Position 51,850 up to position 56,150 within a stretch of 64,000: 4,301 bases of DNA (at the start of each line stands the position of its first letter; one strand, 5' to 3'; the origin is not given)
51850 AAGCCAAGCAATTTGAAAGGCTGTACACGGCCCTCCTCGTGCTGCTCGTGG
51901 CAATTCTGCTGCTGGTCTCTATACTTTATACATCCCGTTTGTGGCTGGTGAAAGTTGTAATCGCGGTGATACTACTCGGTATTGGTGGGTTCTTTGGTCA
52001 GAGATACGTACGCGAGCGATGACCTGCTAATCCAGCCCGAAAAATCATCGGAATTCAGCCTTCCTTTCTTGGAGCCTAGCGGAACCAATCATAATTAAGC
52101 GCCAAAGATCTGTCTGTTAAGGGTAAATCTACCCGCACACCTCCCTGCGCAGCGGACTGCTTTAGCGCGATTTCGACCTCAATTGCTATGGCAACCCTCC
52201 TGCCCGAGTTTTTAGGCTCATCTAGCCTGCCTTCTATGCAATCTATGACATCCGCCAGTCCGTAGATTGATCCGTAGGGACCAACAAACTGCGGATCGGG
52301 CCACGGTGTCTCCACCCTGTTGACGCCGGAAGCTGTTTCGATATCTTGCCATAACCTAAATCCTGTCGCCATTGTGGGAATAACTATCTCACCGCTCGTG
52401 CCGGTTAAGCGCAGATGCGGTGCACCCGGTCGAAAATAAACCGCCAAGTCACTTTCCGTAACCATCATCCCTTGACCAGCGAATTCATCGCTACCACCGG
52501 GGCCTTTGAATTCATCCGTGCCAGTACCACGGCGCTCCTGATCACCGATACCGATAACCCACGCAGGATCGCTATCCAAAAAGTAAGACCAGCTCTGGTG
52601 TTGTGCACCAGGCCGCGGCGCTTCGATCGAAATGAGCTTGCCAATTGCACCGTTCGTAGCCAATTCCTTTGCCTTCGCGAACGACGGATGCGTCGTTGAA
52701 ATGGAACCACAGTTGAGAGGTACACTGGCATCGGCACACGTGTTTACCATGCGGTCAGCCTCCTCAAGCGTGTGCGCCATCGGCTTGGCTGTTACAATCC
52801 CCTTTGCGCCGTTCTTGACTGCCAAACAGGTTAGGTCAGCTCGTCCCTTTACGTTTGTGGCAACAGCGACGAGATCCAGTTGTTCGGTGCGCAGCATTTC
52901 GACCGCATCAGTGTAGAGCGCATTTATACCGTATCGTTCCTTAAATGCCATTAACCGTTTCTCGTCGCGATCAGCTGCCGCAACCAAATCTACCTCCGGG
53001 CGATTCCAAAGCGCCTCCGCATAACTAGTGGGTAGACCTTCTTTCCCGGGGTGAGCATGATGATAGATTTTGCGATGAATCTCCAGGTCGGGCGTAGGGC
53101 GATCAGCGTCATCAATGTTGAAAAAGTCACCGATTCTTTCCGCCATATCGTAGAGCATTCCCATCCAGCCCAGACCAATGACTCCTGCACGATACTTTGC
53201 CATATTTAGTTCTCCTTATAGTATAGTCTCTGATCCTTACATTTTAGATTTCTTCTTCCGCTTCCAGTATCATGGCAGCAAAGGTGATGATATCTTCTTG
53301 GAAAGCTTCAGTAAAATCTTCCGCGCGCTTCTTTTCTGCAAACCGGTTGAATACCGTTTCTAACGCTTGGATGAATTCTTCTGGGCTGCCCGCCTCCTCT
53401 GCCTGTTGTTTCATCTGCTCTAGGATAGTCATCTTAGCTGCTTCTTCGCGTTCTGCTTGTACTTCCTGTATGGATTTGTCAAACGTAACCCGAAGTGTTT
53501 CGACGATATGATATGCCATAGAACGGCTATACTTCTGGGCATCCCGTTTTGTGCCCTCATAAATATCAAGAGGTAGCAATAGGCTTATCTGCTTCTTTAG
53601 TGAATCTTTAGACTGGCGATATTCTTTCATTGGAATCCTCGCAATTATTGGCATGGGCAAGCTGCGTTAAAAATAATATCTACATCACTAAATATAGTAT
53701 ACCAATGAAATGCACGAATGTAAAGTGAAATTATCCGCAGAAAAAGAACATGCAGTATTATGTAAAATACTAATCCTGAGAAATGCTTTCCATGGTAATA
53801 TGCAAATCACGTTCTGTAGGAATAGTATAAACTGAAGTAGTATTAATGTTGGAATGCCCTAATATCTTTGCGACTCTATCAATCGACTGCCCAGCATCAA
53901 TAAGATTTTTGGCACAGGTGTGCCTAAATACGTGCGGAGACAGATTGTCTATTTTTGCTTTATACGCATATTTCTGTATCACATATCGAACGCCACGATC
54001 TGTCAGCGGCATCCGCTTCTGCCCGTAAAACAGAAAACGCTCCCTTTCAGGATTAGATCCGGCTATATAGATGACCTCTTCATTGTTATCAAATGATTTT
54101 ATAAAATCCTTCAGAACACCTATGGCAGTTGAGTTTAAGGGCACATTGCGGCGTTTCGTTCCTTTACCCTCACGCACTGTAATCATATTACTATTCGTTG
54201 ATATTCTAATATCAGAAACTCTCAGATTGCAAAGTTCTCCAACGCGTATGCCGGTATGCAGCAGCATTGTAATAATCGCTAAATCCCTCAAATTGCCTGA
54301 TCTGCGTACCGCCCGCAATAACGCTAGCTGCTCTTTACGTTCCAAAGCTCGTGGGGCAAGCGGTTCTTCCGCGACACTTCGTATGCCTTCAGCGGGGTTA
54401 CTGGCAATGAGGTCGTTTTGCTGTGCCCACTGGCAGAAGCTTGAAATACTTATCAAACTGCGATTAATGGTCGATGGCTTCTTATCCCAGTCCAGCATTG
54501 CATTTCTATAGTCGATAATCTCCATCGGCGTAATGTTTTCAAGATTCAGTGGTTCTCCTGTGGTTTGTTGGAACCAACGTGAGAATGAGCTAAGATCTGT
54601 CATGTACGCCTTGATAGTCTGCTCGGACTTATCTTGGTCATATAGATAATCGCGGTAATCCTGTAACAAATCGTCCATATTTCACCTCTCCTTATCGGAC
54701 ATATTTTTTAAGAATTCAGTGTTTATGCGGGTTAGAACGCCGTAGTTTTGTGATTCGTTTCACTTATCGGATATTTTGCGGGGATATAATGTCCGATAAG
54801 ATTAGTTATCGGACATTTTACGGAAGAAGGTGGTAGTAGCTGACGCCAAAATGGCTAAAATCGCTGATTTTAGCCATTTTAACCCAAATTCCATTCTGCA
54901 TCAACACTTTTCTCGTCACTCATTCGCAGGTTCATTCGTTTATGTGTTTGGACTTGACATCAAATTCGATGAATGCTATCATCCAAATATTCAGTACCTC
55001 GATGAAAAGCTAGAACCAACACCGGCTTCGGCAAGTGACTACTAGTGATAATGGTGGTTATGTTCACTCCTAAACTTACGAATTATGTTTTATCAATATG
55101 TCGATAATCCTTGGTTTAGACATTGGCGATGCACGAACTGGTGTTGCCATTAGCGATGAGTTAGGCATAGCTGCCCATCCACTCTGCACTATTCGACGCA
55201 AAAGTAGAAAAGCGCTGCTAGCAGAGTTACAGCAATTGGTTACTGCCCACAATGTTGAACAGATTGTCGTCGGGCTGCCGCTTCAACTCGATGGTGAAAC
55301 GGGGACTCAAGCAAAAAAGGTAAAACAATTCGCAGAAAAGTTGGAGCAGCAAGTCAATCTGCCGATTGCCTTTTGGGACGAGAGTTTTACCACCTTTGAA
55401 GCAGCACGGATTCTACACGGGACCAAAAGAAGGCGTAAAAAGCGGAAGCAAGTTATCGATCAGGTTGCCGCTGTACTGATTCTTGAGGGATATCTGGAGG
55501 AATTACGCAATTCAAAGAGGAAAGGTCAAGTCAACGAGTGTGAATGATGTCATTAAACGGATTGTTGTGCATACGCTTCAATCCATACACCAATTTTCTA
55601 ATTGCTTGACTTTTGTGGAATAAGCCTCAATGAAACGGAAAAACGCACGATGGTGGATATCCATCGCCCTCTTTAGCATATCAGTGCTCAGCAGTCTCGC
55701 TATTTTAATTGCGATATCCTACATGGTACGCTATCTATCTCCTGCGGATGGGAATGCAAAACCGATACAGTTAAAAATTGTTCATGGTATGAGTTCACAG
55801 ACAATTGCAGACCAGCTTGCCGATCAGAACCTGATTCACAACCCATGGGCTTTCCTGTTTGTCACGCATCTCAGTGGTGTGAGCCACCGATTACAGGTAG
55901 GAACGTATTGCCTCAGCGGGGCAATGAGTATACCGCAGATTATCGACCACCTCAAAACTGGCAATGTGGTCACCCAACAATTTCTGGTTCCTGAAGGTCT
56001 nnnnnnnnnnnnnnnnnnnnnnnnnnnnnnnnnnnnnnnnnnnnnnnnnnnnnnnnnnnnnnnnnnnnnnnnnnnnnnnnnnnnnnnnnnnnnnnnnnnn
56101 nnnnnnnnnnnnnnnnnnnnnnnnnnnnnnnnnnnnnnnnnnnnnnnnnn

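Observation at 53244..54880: Tyrosine recombinase with a dense array of direct/inverted 15-bp repeats and a perfect 12-bp palindrome upstream: possible integrative-element boundary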

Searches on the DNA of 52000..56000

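Call 81: search_rna_families(source=window, start=52000, end=56000, threshold=evalue, max_evalue=1)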
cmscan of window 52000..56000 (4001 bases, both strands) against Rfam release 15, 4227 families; matches with E-value up to 1: 0.
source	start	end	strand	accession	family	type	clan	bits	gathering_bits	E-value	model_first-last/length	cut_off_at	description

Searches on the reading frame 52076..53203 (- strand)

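Call 9: search_protein_families(library=pfam, proteins=[window:52076-53203:-], max_evalue=0.01)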
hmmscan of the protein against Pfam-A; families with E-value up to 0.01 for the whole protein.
window:52076-53203:- (375 aa): 1 family
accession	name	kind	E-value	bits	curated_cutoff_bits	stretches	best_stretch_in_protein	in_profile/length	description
PF01408.29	GFO_IDH_MocA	-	1.9e-12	48.4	24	1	61-163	15-116/120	Oxidoreductase family, NAD-binding Rossmann fold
